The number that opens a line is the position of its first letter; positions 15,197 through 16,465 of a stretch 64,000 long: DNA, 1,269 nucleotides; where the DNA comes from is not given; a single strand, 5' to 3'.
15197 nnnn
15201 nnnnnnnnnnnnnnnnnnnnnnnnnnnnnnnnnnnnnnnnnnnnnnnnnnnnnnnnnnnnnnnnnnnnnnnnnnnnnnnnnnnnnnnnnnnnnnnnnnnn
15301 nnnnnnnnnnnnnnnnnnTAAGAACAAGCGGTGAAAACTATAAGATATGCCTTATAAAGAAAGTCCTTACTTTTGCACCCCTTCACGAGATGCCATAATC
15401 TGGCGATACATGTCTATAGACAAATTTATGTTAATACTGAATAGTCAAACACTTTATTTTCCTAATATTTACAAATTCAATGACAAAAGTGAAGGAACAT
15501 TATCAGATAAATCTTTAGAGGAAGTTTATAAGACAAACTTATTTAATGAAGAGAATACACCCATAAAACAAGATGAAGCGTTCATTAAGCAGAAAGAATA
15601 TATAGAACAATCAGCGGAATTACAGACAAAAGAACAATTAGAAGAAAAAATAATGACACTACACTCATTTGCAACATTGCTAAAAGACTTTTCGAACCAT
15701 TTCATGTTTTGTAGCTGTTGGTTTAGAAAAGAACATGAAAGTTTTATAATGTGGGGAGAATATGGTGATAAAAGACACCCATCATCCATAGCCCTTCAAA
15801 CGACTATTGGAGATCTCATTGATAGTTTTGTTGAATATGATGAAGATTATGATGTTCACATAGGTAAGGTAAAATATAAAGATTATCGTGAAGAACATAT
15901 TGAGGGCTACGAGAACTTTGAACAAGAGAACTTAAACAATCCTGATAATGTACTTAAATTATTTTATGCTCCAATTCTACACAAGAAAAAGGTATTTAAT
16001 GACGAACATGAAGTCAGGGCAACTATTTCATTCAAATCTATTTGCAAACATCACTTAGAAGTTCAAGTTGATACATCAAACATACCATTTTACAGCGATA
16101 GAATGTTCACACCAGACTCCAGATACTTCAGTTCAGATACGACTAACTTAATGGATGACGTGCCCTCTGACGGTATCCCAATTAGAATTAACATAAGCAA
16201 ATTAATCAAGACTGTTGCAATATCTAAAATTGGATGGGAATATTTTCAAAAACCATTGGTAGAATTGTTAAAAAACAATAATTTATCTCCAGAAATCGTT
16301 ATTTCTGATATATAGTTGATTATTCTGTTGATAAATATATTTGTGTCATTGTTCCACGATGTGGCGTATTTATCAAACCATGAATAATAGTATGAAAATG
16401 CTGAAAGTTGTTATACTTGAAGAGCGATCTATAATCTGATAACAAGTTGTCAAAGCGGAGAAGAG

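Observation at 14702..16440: AT-rich mini-island: GIY-YIG mini-protein plus DUF2971 protein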

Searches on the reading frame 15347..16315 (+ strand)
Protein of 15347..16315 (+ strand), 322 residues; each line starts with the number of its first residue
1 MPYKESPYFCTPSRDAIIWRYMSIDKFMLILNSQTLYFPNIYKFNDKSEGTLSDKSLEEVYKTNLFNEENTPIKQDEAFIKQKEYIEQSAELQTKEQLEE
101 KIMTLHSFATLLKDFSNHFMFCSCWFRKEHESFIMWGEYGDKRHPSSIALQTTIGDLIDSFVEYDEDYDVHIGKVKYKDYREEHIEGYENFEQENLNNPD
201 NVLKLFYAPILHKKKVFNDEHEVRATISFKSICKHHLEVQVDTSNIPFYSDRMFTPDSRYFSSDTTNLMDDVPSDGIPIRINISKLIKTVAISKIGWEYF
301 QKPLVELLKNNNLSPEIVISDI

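Call 3: search_protein_families(library=pfam, proteins=[window:15347-16315:+], max_evalue=1)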
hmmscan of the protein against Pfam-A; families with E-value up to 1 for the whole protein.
window:15347-16315:+ (322 aa): 2 families
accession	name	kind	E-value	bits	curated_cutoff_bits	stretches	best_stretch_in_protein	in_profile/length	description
PF11185.13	DUF2971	-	0.016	16.9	22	1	135-224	1-88/89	Protein of unknown function (DUF2971)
PF01227.27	GTP_cyclohydroI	-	0.24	11.3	27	1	216-248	51-86/179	GTP cyclohydrolase I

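Call 4: search_protein_families(library=padloc, proteins=[window:15347-16315:+], max_evalue=1)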
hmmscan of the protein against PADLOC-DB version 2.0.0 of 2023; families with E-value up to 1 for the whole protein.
window:15347-16315:+ (322 aa): 1 family
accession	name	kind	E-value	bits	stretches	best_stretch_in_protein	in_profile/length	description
PDLC04993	PDC-S31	-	7.8e-13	46.2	2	117-289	69-236/245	-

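Call 6: search_protein_families(library=ncbifam, proteins=[window:15347-16315:+], max_evalue=1)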
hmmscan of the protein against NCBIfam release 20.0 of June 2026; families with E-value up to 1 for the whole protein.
window:15347-16315:+ (322 aa): 0 families

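Call 7: search_protein_families(library=phrogs, proteins=[window:15347-16315:+], max_evalue=1)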
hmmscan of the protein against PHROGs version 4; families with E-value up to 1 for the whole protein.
window:15347-16315:+ (322 aa): 3 families
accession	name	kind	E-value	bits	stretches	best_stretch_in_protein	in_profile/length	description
phrog_34615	-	unknown function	4.3e-27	96.2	1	2-231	2-196/266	-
phrog_12021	-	unknown function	0.007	17.6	1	129-182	38-90/91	-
phrog_4253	-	unknown function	0.038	14.7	1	143-215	43-115/243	-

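Call 9: find_homologous_proteins(query=window:15347-16315:+, max_evalue=0.001)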
Query window:15347-16315:+ (322 aa): 161 proteins with E <= 0.001 among 1150 candidates; the best 120 are listed.
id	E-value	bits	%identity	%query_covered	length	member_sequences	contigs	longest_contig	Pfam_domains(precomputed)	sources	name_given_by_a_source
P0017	6.9e-216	734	100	100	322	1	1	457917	-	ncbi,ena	-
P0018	1.5e-191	654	89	100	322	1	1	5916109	-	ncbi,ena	-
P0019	8.3e-188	641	87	100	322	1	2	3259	-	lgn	-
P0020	6.2e-187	639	93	93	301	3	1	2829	-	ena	-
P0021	1.1e-180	618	83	100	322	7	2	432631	-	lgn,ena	-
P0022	1.6e-176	604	83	100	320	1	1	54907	-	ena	-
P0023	1.2e-175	601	88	93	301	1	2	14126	-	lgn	-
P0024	2.5e-170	584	87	93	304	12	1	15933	-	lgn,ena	-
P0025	8.1e-167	572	80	100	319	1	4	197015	-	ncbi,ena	-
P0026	5.0e-166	570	78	100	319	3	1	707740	-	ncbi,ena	-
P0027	2.0e-163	561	80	100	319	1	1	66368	-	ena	-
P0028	4.3e-158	544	78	100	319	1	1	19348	-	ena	-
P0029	6.0e-156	537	80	93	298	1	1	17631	-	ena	-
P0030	1.1e-144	500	85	81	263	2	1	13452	-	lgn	-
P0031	6.2e-143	494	68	100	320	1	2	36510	-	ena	-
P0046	2.8e-110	387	55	99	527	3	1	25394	PF01420.26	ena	-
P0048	5.2e-110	386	56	99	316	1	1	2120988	-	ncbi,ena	-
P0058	1.5e-104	368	54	99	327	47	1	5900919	-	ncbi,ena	-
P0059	1.6e-104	368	55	99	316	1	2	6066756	-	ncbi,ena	-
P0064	1.2e-102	362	54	99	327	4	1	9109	PF11185.14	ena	-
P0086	4.6e-95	337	54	92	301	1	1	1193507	-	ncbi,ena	-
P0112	2.8e-85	305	54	82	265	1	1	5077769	-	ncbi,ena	-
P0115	3.4e-83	298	46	99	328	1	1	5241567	-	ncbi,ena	-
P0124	1.9e-80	289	49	92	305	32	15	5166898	-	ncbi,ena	-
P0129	9.0e-80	286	48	93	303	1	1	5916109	-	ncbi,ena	-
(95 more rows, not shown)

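Call 17: find_related_loci(query=window:15347-16315:+, collection=genome_contigs, flank=8000)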
Query window:15347-16315:+ (322 aa) in genome_contigs; peptide patterns used: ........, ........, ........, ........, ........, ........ (x = any residue, [..] = any of these).
33 stretches matched a pattern; 5 encode a relative of the query (tblastn E <= 1e-3); 5 distinct loci.
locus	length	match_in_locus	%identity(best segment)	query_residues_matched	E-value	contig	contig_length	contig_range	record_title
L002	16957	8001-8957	80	1-322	2e-173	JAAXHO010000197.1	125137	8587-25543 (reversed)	MAG: Candidatus Poribacteria bacterium isolate Plut_88891 unfiltered_Plut_88891_genomic_contig_527845, whole genome shot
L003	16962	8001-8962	84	1-322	9e-157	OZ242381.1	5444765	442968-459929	MAG: Candidatus Poribacteria bacterium isolate 80d8d026-9b84-4ba5-a38a-fc23128cda22 genome assembly, chromosome: 1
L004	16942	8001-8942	59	1-322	2e-120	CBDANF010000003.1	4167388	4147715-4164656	MAG: Candidatus Poribacteria bacterium isolate cff0d1ac-620d-4255-a141-192642026491 genome assembly, contig: contig_3, w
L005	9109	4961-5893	54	1-318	7e-109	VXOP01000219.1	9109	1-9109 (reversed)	MAG: Candidatus Poribacteria bacterium isolate SB0662_bin_35 NODE_5803_length_9109_cov_33.865695, whole genome shotgun s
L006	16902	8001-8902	42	1-313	5e-52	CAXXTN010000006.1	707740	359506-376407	MAG: Candidatus Poribacteria bacterium isolate 64752d50-abd0-46dd-90db-3fd08d7746be genome assembly, contig: contig_6, w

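Call 26: find_related_loci(query=A2, collection=metagenome_contigs, flank=4000)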
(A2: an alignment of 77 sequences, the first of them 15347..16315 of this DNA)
Query A2 (322 aa) in metagenome_contigs; peptide patterns used: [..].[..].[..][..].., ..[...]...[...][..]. (x = any residue, [..] = any of these).
151 stretches matched a pattern; 3 encode a relative of the query (tblastn E <= 1e-3); 3 distinct loci.
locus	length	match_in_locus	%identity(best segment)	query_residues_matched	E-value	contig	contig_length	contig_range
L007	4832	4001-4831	80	1-280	2e-152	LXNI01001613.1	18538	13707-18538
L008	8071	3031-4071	45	1-322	1e-87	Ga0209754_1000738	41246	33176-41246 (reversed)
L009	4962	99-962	51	42-322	3e-82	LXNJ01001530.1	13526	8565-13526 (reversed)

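Call 27: find_encoding_contigs(protein=P0017, flank=3000, max_places=2)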
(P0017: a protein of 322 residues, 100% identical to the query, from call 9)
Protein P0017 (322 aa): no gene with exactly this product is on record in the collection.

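Call 28: find_encoding_contigs(protein=P0124, flank=6000, max_places=6)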
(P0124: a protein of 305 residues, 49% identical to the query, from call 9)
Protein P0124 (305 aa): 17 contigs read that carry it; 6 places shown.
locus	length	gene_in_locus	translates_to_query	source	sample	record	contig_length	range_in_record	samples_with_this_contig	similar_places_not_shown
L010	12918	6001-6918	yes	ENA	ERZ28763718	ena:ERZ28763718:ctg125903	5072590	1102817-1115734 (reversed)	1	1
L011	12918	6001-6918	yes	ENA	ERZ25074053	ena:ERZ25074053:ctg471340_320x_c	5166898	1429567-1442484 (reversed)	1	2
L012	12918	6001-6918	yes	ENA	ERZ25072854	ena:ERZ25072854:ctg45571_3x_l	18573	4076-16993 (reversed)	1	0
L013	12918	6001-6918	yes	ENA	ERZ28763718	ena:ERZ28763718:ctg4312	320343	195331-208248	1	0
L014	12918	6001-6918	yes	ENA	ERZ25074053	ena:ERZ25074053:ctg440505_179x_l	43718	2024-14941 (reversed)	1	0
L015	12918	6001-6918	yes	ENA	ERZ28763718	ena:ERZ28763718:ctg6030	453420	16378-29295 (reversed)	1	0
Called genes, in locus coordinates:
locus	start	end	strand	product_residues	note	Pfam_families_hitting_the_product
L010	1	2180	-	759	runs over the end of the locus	PF13620:CarboxypepD_reg, PF13715:CarbopepD_reg_2, PF07715:Plug, PF00593:TonB_dep_Rec_b-barrel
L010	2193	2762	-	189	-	-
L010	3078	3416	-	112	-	-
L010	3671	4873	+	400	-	PF03453:MoeA_N, PF00994:MoCF_biosynth, PF03454:MoeA_C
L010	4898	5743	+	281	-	PF04909:Amidohydro_2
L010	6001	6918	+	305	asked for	-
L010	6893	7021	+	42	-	-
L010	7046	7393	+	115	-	-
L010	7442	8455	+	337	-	PF12146:Hydrolase_4 (weak), PF00561:Abhydrolase_1, PF12697:Abhydrolase_6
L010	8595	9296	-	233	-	PF00581:Rhodanese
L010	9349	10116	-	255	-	PF01554:MatE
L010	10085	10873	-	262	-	PF01554:MatE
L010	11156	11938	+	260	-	PF13385:Laminin_G_3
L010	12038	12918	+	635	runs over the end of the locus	PF00004:AAA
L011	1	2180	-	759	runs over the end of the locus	PF13620:CarboxypepD_reg, PF13715:CarbopepD_reg_2, PF07715:Plug, PF00593:TonB_dep_Rec_b-barrel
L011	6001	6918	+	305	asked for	-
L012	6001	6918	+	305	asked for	-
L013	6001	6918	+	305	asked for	-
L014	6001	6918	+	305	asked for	-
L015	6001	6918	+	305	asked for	-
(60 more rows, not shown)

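Call 29: find_encoding_contigs(protein=P0058, flank=6000, max_places=4)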
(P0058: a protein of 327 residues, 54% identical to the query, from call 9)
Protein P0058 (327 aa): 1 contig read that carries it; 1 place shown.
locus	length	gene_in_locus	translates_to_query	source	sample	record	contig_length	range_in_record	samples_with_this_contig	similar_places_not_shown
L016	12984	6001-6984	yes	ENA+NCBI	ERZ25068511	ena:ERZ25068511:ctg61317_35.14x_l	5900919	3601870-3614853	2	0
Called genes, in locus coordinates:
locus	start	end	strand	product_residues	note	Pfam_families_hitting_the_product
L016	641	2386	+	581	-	PF12161:HsdM_N, PF02384:N6_Mtase, PF07669:Eco57I (weak)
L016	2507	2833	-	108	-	-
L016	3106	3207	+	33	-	-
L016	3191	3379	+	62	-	-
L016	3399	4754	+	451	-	PF13175:AAA_15, PF13476:AAA_23 (weak), PF13304:AAA_21, PF13175:AAA_15, PF12476:DUF3696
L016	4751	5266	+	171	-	-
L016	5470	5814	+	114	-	-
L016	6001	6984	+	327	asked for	-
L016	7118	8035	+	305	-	-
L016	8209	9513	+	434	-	PF01420:Methylase_S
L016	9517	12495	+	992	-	PF04313:HSDR_N, PF00270:DEAD (weak), PF04851:ResIII, PF18766:SWI2_SNF2, PF22679:T1R_D3-like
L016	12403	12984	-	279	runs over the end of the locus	-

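Call 33: search_protein_families(library=padloc, proteins=[P0058, P0124], max_evalue=1)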
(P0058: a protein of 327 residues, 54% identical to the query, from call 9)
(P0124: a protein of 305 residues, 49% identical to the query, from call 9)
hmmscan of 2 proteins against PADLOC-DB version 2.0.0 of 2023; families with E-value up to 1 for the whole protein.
P0058 (327 aa): 5 families
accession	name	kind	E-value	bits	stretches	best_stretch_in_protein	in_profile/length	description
PDLC04993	PDC-S31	-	3.9e-14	50.5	2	113-240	68-193/245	-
PDLC04990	PDC-S31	-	1.2e-05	23.3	1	15-139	6-131/259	-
PDLC02141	Csn2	-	0.00073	17.6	1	177-249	47-121/220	-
PDLC01987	CARF_m5--CARF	-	0.0033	15.5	1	217-293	103-180/195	-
PDLC04991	PDC-S31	-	0.096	10.4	0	121-162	68-108/208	-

P0124 (305 aa): 1 family
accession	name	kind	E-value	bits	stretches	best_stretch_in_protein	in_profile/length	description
PDLC04993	PDC-S31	-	3.7e-15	53.9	2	89-202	68-180/245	-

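Call 34: predict_structure(alignment_id=A2)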
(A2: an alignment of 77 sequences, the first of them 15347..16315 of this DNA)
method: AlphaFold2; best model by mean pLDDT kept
length: 322 residues; sequences in the alignment: 77
mean_pLDDT: 87.9   pTM: 0.87
mean pLDDT of the five models: 87.9, 86.6, 85.6, 83.0, 77.7
residues with pLDDT >= 90: 197; 70-90: 100; 50-70: 19; < 50: 6
segments of 3 or more residues with pLDDT < 50: 256-261
pLDDT, mean of each block of 10 residues (from residue 1): 88 96 91 93 85 95 92 92 88 86 90 91 89 82 77 96 79 96 95 94 96 93 95 82 84 54 63 89 95 87 92 93 76
secondary structure, 60 per line:
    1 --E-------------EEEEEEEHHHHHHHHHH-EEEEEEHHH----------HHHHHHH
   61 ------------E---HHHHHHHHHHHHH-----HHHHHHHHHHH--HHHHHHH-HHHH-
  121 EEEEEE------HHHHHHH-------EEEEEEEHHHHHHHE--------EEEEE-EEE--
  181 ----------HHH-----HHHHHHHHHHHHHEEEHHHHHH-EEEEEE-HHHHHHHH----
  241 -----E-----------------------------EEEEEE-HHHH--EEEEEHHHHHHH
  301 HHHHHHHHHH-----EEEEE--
elements in order: E17-23 H24-33 E35-40 H54-60 H77-89 H95-105 H108-114 H116-119 E121-126 H133-139 E147-153 H154-160 E170-174 E176-178 H199-211 E212-214 H215-220 E222-227 H229-236 E276-281 H283-286 E289-293 H294-310 E316-320

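Call 41: search_solved_structures(query=A2, max_evalue=10, show_alignments=2)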
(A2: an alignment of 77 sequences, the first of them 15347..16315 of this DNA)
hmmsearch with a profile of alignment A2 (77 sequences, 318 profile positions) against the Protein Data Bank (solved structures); distinct sequences matched with E-value up to 10: 0.

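Call 53: find_encoding_contigs(protein=P0021, flank=6000, max_places=3)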
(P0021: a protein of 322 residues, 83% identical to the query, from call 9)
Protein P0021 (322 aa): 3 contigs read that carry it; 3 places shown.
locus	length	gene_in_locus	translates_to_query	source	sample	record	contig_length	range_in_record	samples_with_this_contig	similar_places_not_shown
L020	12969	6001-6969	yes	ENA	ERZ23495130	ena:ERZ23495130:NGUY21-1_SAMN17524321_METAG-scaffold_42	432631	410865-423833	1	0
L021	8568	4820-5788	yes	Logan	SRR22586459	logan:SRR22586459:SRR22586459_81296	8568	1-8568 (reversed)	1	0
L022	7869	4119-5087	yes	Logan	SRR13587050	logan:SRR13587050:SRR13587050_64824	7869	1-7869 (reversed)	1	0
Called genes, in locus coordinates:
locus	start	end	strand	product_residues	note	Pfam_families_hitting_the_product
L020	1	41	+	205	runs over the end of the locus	PF04264:YceI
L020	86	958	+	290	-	-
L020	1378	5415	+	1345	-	-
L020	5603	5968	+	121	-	-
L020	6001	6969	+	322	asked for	-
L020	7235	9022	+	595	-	PF07973:tRNA_SAD, PF00587:tRNA-synt_2b, PF03129:HGTP_anticodon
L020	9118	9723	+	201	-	PF13036:LpoB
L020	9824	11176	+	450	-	-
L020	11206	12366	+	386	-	PF00155:Aminotran_1_2 (weak), PF00266:Aminotran_5, PF01053:Cys_Met_Meta_PP (weak), PF01212:Beta_elim_lyase, PF01041:DegT_DnrJ_EryC1 (weak)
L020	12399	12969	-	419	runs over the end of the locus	PF02746:MR_MLE_N (weak), PF13378:MR_MLE_C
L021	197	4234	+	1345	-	-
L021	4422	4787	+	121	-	-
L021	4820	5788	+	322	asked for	-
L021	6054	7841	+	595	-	PF07973:tRNA_SAD, PF00587:tRNA-synt_2b, PF03129:HGTP_anticodon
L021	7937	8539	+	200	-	PF13036:LpoB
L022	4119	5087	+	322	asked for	-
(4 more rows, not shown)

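Call 61: find_related_loci(query=A2, collection=viral_contigs, flank=5000)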
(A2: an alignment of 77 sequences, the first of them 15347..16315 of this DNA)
Query A2 (322 aa) in viral_contigs; peptide patterns used: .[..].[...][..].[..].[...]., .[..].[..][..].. (x = any residue, [..] = any of these).
242 stretches matched a pattern, but none encodes a relative of the query by tblastn (E <= 1e-3).

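Call 62: search_dna_similar(query=window:15347-16315:+, collection=phages, mode=protein, max_evalue=0.001, max_rows=20)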
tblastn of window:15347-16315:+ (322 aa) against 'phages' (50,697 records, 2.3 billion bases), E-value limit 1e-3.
Records with a match: 1; places in all: 1; records where one place covers at least 80% of the query: 1.
Best place of each record, by identity: <60% 1.
By first word of the organism name: Acinetobacter 1.
By host as written in the record: Acinetobacter baumannii 1.
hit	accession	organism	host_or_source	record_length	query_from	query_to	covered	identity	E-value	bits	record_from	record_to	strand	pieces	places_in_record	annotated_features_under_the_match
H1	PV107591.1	Acinetobacter phage vB_AbaS_qsb1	Acinetobacter baumannii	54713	18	306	90%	26.2%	9e-9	62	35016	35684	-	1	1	hypothetical protein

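Call 63: get_annotated_region(hit=H1, flank=3000)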
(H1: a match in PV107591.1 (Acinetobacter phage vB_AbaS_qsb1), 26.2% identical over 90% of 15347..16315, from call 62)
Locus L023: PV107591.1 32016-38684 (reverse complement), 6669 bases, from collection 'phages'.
description: Acinetobacter phage vB_AbaS_qsb1, complete genome.
organism: Acinetobacter phage vB_AbaS_qsb1 (NCBI taxid 3369203)
taxonomy: Viruses
host: Acinetobacter baumannii; source: sewage; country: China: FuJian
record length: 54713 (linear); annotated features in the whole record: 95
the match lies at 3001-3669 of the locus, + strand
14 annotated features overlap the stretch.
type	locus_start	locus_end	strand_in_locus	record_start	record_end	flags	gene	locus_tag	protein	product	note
CDS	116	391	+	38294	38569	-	-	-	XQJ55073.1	hypothetical protein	-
tRNA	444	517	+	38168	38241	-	-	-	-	tRNA-Arg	-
tRNA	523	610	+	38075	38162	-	-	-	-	tRNA-Ile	-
CDS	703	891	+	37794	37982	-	-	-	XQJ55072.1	hypothetical protein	-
CDS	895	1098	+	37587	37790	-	-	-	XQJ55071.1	hypothetical protein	-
CDS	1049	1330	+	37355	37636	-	-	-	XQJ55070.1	HNH endonuclease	DNA repair and modification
CDS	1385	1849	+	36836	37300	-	-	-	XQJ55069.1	hypothetical protein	-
CDS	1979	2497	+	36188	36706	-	-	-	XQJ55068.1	NinB/Orf homologous recombination mediator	reorganization and integration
CDS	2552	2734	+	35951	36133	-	-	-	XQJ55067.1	hypothetical protein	-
CDS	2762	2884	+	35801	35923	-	-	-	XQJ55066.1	hypothetical protein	-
CDS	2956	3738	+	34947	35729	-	-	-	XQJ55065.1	hypothetical protein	-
CDS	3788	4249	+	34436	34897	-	-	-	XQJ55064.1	terminase small subunit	structural protein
CDS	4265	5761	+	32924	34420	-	-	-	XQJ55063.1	terminase large subunit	structural protein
CDS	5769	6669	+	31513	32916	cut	-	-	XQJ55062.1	portal protein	structural protein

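Call 64: search_dna_similar(query=window:15347-16315:+, collection=plasmids, mode=protein, max_evalue=0.001, max_rows=30)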
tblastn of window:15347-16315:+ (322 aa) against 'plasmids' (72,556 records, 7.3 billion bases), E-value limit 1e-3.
Records with a match: 30; places in all: 30; records where one place covers at least 80% of the query: 13.
Best place of each record, by identity: <60% 30.
By first word of the organism name: Bacillus 17; Halanaeroarchaeum 2; Ralstonia 2; Haloplanus 2; Halalkalicoccus 1; Haloterrigena 1; Natrinema 1; Haloferax 1; Acinetobacter 1; Alicyclobacillus 1; and 1 more.
By predicted mobility (MOB-suite, as given by PLSDB): non-mobilizable 17; mobilizable 7; conjugative 6.
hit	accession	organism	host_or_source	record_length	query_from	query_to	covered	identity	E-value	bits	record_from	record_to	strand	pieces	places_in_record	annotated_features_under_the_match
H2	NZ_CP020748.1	Bacillus mycoides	whole organism,soil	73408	15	322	96%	27.4%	3e-12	75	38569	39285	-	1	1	DUF2971 domain-containing protein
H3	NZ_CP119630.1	Bacillus paranthracis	white bream,bacteria culture,liver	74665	15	322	96%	26.5%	9e-11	70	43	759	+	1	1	DUF2971 domain-containing protein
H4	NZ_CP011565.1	Halanaeroarchaeum sulfurireducens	-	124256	12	322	97%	25.7%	1e-11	73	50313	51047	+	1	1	hypothetical protein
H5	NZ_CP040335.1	Bacillus cereus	Apostichopus japonicus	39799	3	322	99%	24.8%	1e-12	76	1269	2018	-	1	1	hypothetical protein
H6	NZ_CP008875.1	Halanaeroarchaeum sulfurireducens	-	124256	12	322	97%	25.4%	7e-11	71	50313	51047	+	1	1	hypothetical protein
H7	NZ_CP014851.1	Bacillus thuringiensis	soil,soil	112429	14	322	96%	25.0%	3e-5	73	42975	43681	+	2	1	DUF2971 domain-containing protein | hypothetical protein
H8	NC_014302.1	Halalkalicoccus jeotgali B3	-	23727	1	322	100%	23.9%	1e-10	70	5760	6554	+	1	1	DUF2971 domain-containing protein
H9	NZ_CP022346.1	Bacillus thuringiensis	soil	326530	15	322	96%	24.7%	7e-8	61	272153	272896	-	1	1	hypothetical protein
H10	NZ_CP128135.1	Bacillus mycoides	bacterial isolate,field soil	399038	15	322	96%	24.4%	4e-11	71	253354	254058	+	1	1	DUF2971 domain-containing protein | hypothetical protein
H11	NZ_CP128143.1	Bacillus mycoides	bacterial isolate,field soil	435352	15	322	96%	24.0%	1e-10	70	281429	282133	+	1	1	DUF2971 domain-containing protein | hypothetical protein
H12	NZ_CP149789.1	Haloterrigena sp. KLK7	cell culture,salt lake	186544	12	272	81%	26.3%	6e-10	68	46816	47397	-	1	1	hypothetical protein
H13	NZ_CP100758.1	Natrinema gelatinilyticum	marine sediment,sediment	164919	13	300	89%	23.3%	8e-8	61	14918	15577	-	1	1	DUF2971 domain-containing protein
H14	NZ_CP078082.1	Bacillus tropicus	Cell culture,soil sample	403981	16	224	65%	30.8%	1e-9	67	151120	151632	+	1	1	DUF2971 domain-containing protein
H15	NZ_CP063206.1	Haloferax gibbonsii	cultured ...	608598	10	314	95%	21.0%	2e-9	66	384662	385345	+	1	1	hypothetical protein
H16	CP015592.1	Bacillus cereus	whole organism,garden soil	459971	16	224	65%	30.3%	6e-9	65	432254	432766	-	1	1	none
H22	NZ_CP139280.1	Acinetobacter pittii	Homo sapiens,Peritoneal Dialysis Fluid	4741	13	224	66%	27.7%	9e-15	82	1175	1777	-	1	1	DUF2971 domain-containing protein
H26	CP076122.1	Ralstonia solanacearum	Solanum muricatum,cell culture,stem,stem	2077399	17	228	66%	27.3%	2e-13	78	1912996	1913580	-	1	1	DUF2971 domain-containing protein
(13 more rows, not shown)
